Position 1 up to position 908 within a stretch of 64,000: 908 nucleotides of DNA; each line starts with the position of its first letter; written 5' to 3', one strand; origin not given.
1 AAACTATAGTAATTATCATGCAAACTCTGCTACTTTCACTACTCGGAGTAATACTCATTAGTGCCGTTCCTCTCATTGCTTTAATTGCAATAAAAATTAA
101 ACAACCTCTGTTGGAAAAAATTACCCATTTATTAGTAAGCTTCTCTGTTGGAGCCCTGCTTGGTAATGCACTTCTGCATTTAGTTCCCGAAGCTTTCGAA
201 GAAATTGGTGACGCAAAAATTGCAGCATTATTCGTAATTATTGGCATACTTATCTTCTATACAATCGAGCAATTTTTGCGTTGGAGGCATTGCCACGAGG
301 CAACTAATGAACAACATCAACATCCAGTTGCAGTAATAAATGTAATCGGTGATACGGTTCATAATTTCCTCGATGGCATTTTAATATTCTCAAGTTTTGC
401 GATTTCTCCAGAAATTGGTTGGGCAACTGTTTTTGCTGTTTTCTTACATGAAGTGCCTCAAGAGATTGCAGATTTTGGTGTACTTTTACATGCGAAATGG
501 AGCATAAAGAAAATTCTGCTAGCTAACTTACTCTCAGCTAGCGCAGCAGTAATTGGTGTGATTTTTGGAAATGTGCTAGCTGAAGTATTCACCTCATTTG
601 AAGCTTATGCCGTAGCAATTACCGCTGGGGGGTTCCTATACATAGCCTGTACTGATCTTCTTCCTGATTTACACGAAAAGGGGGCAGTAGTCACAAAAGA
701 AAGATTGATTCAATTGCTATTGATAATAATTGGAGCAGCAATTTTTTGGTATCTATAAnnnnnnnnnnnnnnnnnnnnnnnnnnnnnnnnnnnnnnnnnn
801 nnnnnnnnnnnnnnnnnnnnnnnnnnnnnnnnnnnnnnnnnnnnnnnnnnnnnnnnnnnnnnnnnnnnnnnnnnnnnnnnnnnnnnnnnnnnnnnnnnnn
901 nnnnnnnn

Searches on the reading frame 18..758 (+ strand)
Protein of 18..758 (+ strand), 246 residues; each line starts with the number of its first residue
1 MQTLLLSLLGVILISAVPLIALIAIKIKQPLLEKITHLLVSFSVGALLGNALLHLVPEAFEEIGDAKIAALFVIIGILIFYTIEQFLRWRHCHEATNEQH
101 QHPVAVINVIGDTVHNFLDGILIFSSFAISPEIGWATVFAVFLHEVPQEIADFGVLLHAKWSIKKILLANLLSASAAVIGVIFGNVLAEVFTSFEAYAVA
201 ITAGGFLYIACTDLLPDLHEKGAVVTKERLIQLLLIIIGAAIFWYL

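Call 36: find_encoding_contigs(protein=window:18-758:+, flank=10000, max_places=3)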
Protein window:18-758:+ (246 aa): 2 contigs read that carry it; 1 place shown.
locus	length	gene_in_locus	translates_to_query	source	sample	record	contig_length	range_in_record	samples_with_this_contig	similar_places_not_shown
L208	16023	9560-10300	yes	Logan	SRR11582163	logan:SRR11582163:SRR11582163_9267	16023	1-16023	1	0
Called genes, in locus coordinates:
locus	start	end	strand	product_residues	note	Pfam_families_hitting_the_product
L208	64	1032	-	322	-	PF00486:Trans_reg_C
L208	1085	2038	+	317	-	PF01370:Epimerase, PF04321:RmlD_sub_bind (weak), PF16363:GDP_Man_Dehyd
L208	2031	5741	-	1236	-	PF24684:Vgb_lyase (faint), PF06977:SdiA-regulated (faint), PF08450:SGL (faint), PF06739:SBBP (faint), PF01436:NHL (weak), PF13715:CarbopepD_reg_2 (faint), PF17170:DUF5128, PF13620:CarboxypepD_reg (weak), +1 more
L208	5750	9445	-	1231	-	PF17170:DUF5128 (faint), PF13715:CarbopepD_reg_2 (faint), PF01436:NHL (weak), PF22904:NOMO1-like_2nd (faint)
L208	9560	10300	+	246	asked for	PF02535:Zip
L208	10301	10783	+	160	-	-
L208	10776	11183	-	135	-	-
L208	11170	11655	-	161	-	-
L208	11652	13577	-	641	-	PF08309:LVIVD (weak)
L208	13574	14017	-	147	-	-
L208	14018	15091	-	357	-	PF00482:T2SSF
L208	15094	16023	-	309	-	?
